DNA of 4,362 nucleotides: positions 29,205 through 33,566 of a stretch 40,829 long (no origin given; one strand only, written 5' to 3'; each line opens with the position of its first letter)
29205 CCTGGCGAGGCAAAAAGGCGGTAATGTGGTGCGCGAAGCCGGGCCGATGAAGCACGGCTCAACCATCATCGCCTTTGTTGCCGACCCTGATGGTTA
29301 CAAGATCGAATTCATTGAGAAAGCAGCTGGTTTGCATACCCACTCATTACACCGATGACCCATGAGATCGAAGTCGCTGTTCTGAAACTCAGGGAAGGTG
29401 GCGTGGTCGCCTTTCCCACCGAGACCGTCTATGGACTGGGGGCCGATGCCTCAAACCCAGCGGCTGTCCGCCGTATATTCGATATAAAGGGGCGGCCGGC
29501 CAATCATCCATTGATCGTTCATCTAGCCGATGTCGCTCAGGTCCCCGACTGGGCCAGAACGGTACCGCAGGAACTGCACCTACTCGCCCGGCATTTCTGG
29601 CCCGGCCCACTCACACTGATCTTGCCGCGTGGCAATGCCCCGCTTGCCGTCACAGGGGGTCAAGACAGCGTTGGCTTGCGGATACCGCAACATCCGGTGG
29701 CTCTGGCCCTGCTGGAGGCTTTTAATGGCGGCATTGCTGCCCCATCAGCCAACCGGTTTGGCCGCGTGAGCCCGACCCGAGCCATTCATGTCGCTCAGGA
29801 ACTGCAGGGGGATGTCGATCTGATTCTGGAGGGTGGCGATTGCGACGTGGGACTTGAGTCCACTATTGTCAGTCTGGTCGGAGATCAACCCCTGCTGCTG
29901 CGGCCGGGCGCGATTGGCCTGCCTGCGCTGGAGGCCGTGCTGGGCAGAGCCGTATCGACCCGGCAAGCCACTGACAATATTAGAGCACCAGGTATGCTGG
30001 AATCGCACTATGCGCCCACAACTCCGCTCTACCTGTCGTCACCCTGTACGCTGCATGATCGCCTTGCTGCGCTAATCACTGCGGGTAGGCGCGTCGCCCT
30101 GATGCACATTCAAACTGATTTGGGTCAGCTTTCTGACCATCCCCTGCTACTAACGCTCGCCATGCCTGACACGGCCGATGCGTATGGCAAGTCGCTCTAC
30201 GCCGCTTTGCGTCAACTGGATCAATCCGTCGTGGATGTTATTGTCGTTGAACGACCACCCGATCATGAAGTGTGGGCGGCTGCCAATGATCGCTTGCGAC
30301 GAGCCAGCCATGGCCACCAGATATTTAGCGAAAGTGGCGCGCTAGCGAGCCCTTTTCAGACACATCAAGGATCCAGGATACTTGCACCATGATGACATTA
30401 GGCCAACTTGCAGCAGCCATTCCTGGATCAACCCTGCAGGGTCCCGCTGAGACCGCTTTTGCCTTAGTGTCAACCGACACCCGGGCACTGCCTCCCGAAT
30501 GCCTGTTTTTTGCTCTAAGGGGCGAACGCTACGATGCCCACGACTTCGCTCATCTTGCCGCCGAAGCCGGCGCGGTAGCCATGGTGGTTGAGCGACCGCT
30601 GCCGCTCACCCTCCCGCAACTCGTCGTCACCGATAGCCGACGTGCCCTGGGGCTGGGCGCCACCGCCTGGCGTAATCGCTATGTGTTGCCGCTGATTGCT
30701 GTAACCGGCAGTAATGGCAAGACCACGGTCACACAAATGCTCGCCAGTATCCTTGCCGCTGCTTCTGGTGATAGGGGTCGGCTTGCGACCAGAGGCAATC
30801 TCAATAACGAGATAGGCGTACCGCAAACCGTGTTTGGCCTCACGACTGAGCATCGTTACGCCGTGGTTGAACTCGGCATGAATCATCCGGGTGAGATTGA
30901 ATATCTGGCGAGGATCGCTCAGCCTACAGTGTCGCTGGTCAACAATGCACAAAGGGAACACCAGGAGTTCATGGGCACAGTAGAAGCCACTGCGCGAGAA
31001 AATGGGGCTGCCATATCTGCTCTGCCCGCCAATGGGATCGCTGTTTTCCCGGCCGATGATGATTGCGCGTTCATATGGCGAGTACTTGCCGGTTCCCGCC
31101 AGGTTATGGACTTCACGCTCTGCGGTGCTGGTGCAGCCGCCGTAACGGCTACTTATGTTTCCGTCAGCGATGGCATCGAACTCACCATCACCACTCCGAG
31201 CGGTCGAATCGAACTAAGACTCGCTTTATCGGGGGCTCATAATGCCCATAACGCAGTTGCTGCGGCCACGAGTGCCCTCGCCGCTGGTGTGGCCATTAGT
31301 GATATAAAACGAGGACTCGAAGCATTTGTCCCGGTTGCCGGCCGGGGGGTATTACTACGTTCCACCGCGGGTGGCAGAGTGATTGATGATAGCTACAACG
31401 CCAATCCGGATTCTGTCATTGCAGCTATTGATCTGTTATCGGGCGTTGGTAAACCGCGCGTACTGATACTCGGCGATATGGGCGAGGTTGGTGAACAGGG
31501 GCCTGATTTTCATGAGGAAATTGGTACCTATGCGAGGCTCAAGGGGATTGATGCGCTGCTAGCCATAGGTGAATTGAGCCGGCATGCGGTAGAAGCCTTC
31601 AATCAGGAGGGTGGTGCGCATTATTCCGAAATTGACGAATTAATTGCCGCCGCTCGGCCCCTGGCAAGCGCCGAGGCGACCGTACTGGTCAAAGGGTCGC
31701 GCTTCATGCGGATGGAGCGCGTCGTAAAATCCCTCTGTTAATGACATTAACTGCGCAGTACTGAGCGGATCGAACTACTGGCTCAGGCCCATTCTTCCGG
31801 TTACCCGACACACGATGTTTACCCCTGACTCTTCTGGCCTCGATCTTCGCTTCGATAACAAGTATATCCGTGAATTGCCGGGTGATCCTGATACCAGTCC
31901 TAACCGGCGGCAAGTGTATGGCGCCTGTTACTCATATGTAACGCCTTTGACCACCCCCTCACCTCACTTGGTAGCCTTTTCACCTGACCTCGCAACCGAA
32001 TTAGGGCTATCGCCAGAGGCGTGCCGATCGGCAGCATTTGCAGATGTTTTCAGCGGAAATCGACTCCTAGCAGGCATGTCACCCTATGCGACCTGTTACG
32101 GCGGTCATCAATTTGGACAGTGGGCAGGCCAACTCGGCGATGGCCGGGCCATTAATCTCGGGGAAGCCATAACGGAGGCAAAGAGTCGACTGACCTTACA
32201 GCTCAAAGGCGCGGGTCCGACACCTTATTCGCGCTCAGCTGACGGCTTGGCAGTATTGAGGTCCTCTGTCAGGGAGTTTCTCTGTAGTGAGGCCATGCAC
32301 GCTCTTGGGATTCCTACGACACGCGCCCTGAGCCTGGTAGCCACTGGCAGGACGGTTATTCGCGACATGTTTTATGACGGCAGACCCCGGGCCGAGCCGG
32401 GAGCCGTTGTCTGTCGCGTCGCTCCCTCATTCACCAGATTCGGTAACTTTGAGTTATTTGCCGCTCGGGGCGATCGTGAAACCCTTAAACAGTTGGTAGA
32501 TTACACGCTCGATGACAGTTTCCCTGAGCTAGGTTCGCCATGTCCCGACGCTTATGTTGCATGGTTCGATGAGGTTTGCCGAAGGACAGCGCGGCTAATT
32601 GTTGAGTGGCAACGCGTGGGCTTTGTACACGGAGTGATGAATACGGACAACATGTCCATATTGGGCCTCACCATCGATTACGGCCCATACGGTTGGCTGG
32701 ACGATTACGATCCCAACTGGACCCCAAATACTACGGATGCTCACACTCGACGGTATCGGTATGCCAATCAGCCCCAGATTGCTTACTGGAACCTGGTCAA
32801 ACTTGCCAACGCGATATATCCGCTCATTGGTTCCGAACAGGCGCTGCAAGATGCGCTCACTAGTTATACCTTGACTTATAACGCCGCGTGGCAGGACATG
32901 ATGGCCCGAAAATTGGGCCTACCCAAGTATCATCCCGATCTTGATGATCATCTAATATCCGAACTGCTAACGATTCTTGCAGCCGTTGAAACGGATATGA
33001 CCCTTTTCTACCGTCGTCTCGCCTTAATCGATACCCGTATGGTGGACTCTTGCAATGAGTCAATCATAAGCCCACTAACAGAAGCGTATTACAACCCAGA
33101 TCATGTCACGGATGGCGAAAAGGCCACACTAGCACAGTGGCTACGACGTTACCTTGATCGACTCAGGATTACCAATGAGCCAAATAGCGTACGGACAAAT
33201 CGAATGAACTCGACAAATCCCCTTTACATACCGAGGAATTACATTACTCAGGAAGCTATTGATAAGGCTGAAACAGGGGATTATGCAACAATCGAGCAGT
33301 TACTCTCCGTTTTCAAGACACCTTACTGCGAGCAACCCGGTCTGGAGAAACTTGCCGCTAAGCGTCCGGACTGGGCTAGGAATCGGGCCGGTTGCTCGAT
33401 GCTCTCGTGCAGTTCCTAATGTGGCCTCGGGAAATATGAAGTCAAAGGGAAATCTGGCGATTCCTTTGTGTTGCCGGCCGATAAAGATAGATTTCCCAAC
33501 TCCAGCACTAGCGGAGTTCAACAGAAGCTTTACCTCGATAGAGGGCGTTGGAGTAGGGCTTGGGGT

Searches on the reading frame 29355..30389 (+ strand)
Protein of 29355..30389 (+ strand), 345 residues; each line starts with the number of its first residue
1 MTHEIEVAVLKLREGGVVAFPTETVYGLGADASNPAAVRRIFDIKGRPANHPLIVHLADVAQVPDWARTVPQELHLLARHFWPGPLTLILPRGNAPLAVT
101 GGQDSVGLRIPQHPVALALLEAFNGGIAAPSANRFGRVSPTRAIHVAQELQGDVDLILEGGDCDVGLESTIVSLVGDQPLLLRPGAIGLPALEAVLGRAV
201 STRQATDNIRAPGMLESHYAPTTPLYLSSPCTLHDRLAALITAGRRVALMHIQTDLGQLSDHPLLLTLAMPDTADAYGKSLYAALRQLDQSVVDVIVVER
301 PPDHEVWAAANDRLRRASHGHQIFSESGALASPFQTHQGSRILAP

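Call 55: search_protein_families(library=pfam, proteins=[window:29355-30389:+], max_evalue=0.00001)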
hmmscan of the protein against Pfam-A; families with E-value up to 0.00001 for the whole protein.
window:29355-30389:+ (345 aa): 2 families
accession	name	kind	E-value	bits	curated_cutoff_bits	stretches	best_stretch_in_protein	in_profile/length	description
PF01300.24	Sua5_yciO_yrdC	-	5.4e-60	202.4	25.1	1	12-185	3-178/178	Telomere recombination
PF03481.19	Sua5_C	-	4e-24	86.1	22.9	1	191-318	5-135/136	Threonylcarbamoyl-AMP synthase, C-terminal domain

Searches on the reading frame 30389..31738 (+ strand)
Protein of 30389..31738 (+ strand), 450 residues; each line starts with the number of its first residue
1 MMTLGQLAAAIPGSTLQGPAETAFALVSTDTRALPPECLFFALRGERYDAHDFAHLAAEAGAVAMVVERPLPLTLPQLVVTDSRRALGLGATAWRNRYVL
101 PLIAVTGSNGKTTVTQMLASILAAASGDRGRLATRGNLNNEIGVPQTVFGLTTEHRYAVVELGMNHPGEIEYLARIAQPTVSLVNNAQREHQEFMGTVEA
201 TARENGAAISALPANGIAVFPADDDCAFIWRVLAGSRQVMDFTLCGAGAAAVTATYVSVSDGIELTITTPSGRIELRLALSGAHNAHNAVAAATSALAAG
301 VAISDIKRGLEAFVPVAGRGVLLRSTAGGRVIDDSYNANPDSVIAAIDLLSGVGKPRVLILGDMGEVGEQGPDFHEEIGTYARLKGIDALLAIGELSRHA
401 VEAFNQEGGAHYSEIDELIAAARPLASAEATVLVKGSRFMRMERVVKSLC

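Call 55: search_protein_families(library=pfam, proteins=[window:30389-31738:+], max_evalue=0.00001)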
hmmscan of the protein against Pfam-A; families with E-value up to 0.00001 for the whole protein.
window:30389-31738:+ (450 aa): 2 families
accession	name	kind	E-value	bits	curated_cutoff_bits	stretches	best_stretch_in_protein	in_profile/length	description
PF08245.18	Mur_ligase_M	-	2.5e-37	129.2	24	1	105-295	1-199/200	Mur ligase middle domain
PF02875.26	Mur_ligase_C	-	3.5e-18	67.1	28.4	1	322-438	5-127/127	Mur ligase, glutamate ligase domain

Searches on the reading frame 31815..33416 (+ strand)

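Call 55: search_protein_families(library=pfam, proteins=[window:31815-33416:+], max_evalue=0.00001)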
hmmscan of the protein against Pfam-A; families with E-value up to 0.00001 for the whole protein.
window:31815-33416:+ (534 aa): 1 family
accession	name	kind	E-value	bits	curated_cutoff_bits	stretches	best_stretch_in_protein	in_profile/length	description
PF02696.19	SelO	-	2.8e-128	429.1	22.8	1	38-498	18-463/466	Protein adenylyltransferase SelO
